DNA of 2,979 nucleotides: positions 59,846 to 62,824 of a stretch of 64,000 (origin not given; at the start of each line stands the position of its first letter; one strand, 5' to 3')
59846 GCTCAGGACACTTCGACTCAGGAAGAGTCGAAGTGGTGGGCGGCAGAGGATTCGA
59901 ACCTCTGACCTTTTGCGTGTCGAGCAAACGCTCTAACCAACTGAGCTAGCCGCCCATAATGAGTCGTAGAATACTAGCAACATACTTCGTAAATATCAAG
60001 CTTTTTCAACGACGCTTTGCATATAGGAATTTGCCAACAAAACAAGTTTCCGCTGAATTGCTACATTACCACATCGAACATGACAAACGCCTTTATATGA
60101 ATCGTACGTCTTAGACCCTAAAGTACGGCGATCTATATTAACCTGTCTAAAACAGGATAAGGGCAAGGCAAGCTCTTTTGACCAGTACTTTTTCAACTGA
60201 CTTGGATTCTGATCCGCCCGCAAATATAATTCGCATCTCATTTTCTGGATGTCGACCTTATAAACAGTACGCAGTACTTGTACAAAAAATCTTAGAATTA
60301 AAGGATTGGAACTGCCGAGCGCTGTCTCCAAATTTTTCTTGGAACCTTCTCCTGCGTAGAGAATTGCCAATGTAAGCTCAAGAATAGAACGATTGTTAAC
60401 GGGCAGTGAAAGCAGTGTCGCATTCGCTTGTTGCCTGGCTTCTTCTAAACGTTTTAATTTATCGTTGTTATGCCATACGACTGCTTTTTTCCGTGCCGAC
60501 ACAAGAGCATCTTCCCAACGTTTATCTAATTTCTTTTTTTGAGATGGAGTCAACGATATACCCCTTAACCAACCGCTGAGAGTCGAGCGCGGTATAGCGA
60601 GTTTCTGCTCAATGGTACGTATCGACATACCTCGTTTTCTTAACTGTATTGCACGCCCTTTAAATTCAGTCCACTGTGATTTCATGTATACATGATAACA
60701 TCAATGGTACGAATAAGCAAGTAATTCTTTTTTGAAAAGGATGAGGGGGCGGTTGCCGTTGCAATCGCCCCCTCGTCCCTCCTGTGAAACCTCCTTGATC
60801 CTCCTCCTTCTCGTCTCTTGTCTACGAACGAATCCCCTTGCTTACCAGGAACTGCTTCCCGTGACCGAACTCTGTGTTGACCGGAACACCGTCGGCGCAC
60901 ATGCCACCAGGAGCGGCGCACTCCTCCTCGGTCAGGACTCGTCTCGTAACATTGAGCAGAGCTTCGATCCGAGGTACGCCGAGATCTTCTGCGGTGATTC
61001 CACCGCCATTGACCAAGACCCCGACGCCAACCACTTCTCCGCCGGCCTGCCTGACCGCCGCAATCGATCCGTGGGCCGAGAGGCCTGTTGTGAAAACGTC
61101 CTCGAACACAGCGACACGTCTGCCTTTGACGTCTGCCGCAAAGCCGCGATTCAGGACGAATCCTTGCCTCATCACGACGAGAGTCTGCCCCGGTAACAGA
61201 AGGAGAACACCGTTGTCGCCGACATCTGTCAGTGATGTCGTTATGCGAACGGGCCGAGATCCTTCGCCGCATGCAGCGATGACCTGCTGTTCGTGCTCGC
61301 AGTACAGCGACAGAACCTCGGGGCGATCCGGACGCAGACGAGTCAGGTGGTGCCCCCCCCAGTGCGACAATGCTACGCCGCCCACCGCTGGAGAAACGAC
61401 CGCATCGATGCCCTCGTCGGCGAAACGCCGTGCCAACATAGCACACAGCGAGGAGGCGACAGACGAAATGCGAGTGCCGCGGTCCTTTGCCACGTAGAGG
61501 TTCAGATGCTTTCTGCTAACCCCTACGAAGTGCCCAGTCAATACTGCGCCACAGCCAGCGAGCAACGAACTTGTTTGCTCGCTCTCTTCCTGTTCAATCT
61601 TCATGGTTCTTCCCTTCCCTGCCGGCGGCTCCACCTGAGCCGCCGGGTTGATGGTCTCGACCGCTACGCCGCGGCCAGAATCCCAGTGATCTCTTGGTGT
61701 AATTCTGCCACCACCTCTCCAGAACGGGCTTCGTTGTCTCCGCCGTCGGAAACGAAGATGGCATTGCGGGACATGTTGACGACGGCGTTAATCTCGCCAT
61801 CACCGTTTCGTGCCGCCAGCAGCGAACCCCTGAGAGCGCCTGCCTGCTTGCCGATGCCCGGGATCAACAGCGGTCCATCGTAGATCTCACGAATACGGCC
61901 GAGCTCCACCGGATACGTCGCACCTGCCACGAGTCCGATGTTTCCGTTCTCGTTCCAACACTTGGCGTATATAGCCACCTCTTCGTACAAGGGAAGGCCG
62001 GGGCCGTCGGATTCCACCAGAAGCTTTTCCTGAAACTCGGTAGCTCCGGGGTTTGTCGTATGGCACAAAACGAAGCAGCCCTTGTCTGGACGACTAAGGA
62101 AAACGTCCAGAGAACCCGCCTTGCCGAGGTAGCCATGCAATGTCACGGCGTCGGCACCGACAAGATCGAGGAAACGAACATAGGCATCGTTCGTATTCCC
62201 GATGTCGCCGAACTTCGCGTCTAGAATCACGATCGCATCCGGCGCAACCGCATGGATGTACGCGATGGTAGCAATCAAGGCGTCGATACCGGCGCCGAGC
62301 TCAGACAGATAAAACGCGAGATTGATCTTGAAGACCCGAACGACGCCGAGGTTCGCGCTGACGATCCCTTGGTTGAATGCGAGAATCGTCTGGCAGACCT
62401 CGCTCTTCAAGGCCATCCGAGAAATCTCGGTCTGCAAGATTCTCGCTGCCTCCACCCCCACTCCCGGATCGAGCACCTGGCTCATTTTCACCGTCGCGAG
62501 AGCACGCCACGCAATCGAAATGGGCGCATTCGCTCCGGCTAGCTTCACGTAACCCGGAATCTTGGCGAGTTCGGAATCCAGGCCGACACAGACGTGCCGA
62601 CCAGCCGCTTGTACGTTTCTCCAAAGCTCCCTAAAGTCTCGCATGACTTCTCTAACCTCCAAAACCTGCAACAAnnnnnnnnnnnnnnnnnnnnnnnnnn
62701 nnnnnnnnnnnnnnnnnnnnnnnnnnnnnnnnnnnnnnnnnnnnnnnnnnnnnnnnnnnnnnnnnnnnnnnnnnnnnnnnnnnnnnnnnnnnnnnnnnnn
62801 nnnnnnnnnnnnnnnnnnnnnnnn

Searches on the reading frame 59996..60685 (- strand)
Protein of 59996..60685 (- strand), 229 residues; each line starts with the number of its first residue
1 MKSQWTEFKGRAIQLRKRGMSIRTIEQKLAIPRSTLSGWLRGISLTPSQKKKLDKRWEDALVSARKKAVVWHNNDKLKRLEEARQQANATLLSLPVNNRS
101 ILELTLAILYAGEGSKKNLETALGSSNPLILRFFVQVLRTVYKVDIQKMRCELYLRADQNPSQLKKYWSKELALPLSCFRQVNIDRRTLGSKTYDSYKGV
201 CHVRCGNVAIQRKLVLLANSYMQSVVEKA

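Call 7: search_protein_families(library=pfam, proteins=[window:59996-60685:-])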
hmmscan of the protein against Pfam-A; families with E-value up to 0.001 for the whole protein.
window:59996-60685:- (229 aa): 2 families
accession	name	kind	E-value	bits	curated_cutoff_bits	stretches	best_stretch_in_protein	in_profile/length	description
PF13518.12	HTH_28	-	0.00051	20.5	25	0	8-41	1-34/52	Helix-turn-helix domain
PF04218.19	CENP-B_N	-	0.00097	19.2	21.2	0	9-40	12-43/53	CENP-B N-terminal DNA-binding domain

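Call 71: search_protein_families(library=ncbifam, proteins=[window:59996-60685:-], max_evalue=0.1)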
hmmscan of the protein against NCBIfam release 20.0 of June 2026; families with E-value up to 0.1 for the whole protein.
window:59996-60685:- (229 aa): 3 families
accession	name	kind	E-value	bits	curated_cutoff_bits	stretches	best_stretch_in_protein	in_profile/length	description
NF033516.0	transpos_IS3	equivalog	0.0025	17.1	160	1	7-87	1-71/369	IS3 family transposase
NF033546.1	transpos_IS21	equivalog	0.012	15.2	160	1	14-69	3-58/294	IS21 family transposase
NF040595.1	HTH_Cbp1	equivalog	0.093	12.7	140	0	7-55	50-97/135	CRISPR DNA repeat-binding protein Cbp1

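Call 73: search_solved_structures(query=window:59996-60685:-, max_evalue=10)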
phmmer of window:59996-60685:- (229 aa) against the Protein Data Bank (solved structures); distinct sequences matched with E-value up to 10: 2.
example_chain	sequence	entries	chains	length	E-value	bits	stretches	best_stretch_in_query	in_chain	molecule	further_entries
6urs_A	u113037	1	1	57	0.5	13.1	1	7-39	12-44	Sleeping Beauty transposase PAI subdomain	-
6vzq_A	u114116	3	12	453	0.95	12.2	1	36-88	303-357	Tubulin polyglutamylase TTLL6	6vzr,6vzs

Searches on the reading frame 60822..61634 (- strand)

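Call 45: search_protein_families(library=pfam, proteins=[window:60822-61634:-], max_evalue=0.001)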
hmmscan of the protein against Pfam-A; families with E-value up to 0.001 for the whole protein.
window:60822-61634:- (270 aa): 0 families

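Call 71: search_protein_families(library=ncbifam, proteins=[window:60822-61634:-], max_evalue=0.1)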
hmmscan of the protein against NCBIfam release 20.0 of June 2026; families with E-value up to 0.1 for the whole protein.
window:60822-61634:- (270 aa): 16 families
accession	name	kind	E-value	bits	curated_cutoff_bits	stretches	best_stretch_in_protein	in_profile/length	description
TIGR01367.1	pyrE_Therm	equivalog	4.6e-23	81.8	150.25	2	157-240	92-173/187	orotate phosphoribosyltransferase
NF002620.0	PRK02277.1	subfamily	4.4e-09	36.3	115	1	162-231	133-199/201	orotate phosphoribosyltransferase-like protein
TIGR00336.1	pyrE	equivalog_domain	1.3e-08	34.8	106.8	1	170-210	107-147/173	orotate phosphoribosyltransferase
NF005592.0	PRK07322.1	subfamily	1.8e-07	30.7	143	1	156-217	105-167/180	adenine phosphoribosyltransferase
NF045507.1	transregGfcR_Halo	equivalog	2.3e-05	24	300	1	162-231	145-211/215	transcriptional regulator GfcR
NF006671.0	PRK09219.1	equivalog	0.00019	21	177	1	171-209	117-155/192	xanthine phosphoribosyltransferase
TIGR01743.1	purR_Bsub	equivalog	0.0004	19.5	258.7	0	170-210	193-233/268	pur operon repressor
TIGR01744.1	XPRTase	equivalog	0.00088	19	164.45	1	173-229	119-178/191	xanthine phosphoribosyltransferase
NF002633.0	PRK02304.1-2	equivalog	0.0022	17.8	224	1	170-209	110-149/172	adenine phosphoribosyltransferase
NF004689.0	PRK06031.1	equivalog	0.006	15.9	175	1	168-208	151-191/233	phosphoribosyltransferase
NF006328.0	PRK08558.1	equivalog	0.0088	15.7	184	0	170-216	175-221/238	adenine phosphoribosyltransferase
NF002635.0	PRK02304.1-4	subfamily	0.013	15.1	146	1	147-211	90-155/188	adenine phosphoribosyltransferase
NF002636.0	PRK02304.1-5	equivalog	0.016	14.7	125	1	170-209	116-155/176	adenine phosphoribosyltransferase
NF009211.0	PRK12560.1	equivalog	0.021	14.6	188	1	170-208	113-151/187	adenine phosphoribosyltransferase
NF040646.1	HPT_Archaea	equivalog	0.049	13.2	200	1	148-211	90-154/184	hypoxanthine/guanine phosphoribosyltransferase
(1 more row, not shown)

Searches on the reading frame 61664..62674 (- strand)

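Call 45: search_protein_families(library=pfam, proteins=[window:61664-62674:-], max_evalue=0.001)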
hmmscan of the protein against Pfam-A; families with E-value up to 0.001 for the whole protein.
window:61664-62674:- (336 aa): 1 family
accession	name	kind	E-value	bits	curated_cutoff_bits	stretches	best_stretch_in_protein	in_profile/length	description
PF00215.30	OMPdecase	-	1.3e-19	71.4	27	1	112-292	26-193/221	Orotidine 5'-phosphate decarboxylase / HUMPS family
